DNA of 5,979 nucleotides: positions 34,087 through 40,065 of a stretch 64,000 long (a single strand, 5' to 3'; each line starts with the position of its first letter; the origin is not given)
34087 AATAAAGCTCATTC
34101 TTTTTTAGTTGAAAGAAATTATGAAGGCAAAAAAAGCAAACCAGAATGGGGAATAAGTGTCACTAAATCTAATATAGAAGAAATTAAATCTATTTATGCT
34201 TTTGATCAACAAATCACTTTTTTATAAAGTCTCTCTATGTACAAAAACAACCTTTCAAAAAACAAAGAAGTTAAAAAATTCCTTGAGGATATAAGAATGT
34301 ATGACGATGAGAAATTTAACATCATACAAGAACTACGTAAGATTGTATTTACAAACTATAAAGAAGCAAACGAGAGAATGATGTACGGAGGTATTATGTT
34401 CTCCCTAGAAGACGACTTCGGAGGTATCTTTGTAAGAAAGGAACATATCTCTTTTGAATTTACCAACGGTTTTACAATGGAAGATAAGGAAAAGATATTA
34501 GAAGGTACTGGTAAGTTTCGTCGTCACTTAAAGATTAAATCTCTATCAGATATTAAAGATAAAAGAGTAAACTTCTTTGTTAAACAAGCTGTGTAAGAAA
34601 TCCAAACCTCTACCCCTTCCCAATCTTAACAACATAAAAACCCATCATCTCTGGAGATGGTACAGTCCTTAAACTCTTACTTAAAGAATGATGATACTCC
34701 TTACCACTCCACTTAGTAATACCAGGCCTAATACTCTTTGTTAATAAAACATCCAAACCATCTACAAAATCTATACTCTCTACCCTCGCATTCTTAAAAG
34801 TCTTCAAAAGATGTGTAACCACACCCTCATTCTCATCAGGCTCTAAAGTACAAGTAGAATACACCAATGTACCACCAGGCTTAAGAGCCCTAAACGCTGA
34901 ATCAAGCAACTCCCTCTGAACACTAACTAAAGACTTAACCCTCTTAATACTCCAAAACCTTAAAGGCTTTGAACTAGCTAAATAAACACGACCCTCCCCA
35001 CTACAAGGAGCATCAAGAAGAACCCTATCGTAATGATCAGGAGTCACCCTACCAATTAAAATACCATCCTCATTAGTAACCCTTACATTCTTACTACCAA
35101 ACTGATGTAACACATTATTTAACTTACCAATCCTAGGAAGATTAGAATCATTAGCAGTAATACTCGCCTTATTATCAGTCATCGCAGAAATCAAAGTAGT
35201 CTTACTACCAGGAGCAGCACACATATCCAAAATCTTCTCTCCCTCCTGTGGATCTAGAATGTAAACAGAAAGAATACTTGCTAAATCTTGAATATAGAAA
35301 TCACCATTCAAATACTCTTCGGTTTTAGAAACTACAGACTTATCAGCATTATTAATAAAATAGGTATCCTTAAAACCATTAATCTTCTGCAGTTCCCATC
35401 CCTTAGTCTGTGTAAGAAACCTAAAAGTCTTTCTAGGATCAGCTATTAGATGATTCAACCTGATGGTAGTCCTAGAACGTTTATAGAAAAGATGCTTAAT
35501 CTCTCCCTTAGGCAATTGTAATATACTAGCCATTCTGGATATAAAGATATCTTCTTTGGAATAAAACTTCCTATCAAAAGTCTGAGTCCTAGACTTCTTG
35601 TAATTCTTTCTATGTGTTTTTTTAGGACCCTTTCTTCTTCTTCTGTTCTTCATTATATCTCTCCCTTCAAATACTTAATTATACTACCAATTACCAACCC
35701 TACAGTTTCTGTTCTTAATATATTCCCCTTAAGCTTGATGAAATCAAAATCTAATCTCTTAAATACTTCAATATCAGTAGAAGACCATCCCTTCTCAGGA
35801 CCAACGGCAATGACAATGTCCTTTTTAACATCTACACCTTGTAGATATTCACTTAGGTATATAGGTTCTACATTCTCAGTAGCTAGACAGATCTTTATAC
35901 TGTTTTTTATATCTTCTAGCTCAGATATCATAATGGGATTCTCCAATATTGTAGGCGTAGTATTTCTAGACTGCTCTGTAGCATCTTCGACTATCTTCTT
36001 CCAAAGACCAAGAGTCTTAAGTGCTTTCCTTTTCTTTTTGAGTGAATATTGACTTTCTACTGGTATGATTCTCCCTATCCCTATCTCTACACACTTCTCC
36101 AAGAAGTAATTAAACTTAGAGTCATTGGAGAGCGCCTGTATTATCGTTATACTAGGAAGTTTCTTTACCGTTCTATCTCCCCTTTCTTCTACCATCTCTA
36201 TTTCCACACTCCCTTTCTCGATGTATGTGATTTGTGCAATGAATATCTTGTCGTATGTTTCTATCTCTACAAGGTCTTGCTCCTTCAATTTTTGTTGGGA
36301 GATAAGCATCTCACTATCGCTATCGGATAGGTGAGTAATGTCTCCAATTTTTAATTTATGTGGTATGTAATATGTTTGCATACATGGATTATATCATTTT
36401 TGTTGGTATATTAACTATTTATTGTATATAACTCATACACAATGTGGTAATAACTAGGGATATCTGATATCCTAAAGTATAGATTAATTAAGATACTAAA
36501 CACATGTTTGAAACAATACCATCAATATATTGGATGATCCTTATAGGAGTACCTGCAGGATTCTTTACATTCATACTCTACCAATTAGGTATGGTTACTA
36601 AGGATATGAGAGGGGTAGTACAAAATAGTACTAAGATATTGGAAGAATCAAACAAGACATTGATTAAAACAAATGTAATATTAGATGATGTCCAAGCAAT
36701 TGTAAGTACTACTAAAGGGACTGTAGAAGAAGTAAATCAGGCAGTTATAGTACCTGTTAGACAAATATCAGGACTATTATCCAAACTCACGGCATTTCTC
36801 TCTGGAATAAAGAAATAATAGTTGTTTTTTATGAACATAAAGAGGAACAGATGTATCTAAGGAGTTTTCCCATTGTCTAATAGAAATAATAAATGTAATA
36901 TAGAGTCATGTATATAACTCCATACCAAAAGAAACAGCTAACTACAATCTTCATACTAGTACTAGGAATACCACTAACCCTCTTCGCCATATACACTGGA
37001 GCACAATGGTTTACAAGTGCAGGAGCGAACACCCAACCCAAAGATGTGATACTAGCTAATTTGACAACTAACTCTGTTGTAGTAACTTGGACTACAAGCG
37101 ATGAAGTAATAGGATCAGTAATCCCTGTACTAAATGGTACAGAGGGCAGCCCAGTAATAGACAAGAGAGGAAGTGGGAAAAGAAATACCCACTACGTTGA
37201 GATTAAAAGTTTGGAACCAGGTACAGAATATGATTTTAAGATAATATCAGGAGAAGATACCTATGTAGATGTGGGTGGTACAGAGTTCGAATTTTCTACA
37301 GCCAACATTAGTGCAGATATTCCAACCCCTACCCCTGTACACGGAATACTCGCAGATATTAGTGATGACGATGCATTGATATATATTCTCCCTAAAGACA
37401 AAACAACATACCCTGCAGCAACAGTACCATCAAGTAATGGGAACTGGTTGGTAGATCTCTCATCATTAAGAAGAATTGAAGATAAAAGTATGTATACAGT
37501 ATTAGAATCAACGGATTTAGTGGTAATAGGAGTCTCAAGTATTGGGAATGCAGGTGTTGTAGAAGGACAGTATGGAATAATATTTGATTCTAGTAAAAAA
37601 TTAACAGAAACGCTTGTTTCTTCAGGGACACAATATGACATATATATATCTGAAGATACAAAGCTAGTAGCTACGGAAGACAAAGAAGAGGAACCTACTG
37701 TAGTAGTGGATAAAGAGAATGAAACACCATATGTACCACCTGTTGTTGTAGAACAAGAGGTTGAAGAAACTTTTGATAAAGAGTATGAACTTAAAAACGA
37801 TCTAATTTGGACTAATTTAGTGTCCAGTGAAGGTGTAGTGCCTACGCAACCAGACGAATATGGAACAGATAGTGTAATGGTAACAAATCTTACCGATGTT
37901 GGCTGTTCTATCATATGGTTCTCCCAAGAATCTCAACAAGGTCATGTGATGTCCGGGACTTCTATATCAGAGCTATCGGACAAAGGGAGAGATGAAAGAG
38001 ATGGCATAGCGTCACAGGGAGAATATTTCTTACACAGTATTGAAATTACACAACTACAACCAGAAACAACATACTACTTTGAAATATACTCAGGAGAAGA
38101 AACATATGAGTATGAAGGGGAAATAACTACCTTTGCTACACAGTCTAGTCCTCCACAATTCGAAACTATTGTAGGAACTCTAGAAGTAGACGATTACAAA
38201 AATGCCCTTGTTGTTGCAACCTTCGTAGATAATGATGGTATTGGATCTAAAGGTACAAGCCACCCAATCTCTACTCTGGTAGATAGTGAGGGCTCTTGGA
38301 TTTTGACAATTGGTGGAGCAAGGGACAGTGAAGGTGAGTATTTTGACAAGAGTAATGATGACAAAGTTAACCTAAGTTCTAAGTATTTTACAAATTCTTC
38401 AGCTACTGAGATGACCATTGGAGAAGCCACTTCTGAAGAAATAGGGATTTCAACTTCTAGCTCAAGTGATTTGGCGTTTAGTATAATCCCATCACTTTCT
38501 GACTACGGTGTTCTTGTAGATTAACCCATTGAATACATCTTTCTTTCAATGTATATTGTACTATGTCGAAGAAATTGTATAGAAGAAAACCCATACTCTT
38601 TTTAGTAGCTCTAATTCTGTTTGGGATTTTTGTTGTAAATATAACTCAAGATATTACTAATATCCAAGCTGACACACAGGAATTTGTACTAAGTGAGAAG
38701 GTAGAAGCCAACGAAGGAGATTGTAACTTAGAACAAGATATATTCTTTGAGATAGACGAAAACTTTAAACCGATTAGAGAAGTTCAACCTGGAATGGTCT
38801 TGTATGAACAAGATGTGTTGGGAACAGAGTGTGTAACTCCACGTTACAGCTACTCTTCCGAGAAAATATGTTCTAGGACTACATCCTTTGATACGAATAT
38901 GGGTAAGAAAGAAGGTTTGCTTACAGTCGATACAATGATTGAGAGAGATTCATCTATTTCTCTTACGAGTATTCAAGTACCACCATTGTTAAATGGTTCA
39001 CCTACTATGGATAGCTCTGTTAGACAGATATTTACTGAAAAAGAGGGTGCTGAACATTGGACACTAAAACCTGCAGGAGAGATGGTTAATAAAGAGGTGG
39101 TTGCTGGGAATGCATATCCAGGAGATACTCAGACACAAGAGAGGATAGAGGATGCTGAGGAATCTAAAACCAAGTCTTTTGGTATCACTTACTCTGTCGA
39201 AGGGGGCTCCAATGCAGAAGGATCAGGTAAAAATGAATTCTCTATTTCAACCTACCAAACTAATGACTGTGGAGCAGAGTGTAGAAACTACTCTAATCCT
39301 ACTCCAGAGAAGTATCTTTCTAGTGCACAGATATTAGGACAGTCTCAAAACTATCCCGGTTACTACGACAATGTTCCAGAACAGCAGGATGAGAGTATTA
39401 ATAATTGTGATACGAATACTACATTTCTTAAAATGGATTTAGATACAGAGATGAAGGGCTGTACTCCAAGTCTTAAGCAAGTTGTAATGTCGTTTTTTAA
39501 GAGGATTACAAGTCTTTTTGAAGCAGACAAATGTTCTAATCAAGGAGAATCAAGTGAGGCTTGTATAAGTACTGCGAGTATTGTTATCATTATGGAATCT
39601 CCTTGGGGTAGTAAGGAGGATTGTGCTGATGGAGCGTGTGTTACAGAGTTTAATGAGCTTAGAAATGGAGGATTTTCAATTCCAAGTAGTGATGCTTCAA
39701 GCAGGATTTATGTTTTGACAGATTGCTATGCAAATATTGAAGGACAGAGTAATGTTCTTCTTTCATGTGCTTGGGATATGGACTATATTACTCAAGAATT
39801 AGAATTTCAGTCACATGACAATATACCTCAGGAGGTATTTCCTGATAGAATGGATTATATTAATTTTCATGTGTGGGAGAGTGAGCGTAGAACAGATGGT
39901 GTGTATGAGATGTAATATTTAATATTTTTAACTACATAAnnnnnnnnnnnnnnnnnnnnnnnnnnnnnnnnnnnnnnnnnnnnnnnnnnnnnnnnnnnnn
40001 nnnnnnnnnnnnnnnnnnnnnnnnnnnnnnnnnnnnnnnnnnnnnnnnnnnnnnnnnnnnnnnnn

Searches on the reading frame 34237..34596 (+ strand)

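Call 23: search_protein_families(library=pfam, proteins=[window:34237-34596:+], max_evalue=0.001)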
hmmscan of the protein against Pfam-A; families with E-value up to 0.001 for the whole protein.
window:34237-34596:+ (119 aa): 2 families
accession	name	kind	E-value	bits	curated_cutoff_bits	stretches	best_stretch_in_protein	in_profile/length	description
PF08818.16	DUF1801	-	1e-14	55.1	27.2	1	29-119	4-85/85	Domain of unknown function (DU1801)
PF18899.5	DUF5655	-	3e-06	27.7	24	1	27-118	13-105/109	Domain of unknown function (DUF5655)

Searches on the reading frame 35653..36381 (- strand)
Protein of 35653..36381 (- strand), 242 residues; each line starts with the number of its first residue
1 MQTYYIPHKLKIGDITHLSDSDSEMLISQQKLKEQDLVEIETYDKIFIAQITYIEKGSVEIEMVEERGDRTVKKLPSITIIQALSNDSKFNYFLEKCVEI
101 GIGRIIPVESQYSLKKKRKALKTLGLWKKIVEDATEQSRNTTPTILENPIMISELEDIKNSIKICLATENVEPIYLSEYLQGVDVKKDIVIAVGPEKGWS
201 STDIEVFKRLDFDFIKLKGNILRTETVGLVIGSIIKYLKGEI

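Call 12: search_protein_families(library=phrogs, proteins=[window:35653-36381:-], max_evalue=0.01)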
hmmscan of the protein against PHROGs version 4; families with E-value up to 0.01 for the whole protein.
window:35653-36381:- (242 aa): 0 families

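Call 23: search_protein_families(library=pfam, proteins=[window:35653-36381:-], max_evalue=0.001)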
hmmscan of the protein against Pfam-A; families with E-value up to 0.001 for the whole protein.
window:35653-36381:- (242 aa): 1 family
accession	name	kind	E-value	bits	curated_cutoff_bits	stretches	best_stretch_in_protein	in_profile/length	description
PF04452.19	Methyltrans_RNA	-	5.9e-32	111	23.9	1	75-235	3-164/165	RNA methyltransferase domain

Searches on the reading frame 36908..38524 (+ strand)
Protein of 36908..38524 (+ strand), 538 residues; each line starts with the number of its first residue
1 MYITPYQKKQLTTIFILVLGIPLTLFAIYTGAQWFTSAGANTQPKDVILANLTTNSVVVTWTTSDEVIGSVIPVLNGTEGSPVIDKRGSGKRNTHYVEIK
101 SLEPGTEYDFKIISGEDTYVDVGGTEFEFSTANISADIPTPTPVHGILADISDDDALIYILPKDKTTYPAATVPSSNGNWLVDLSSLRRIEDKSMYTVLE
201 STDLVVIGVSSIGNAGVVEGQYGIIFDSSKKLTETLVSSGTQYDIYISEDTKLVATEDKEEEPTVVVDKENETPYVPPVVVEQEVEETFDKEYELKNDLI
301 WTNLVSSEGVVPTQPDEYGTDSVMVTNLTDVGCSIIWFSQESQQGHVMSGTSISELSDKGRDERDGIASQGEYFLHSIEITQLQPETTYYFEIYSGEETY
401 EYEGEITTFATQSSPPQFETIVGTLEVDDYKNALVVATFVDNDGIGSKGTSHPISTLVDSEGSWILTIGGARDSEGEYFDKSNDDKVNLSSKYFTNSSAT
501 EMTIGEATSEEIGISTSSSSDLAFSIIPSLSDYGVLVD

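Call 4: search_protein_families(library=pfam, proteins=[window:36908-38524:+], max_evalue=0.1)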
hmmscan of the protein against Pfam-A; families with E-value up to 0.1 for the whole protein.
window:36908-38524:+ (538 aa): 3 families
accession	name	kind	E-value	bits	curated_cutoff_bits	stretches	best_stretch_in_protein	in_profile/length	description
PF16656.11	Pur_ac_phosph_N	-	6.1e-14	52.8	30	2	327-402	10-84/93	Purple acid Phosphatase, N-terminal domain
PF00041.27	fn3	-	1.7e-07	31.8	25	1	43-113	2-67/84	Fibronectin type III domain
PF16655.11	PhoD_N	-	0.078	14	30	0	365-407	48-89/90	PhoD-like phosphatase, N-terminal domain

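Call 5: search_protein_families(library=ncbifam, proteins=[window:36908-38524:+], max_evalue=0.1)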
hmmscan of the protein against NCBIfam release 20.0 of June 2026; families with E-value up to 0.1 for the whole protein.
window:36908-38524:+ (538 aa): 0 families

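Call 12: search_protein_families(library=phrogs, proteins=[window:36908-38524:+], max_evalue=0.01)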
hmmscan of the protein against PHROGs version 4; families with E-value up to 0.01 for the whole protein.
window:36908-38524:+ (538 aa): 0 families

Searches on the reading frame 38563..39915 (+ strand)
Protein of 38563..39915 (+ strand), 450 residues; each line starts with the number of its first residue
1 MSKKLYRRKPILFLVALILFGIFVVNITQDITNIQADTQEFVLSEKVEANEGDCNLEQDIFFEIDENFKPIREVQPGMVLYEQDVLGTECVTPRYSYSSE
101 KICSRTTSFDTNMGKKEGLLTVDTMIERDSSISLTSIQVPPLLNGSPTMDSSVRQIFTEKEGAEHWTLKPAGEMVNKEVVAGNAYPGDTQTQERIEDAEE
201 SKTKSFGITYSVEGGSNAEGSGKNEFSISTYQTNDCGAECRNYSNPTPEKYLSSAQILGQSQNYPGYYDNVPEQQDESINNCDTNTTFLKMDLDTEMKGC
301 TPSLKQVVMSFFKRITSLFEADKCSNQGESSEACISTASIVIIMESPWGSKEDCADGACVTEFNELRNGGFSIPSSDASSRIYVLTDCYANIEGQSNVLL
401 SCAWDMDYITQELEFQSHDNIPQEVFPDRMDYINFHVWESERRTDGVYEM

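Call 4: search_protein_families(library=pfam, proteins=[window:38563-39915:+], max_evalue=0.1)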
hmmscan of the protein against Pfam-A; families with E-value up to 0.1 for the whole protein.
window:38563-39915:+ (450 aa): 0 families

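Call 5: search_protein_families(library=ncbifam, proteins=[window:38563-39915:+], max_evalue=0.1)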
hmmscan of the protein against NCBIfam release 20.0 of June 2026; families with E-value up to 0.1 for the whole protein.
window:38563-39915:+ (450 aa): 0 families

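Call 12: search_protein_families(library=phrogs, proteins=[window:38563-39915:+], max_evalue=0.01)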
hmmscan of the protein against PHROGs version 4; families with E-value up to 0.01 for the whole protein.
window:38563-39915:+ (450 aa): 0 families

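Call 95: search_solved_structures(query=A8, max_evalue=10)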
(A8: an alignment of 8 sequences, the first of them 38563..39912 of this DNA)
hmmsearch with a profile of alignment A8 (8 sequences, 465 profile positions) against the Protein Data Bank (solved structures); distinct sequences matched with E-value up to 10: 0.
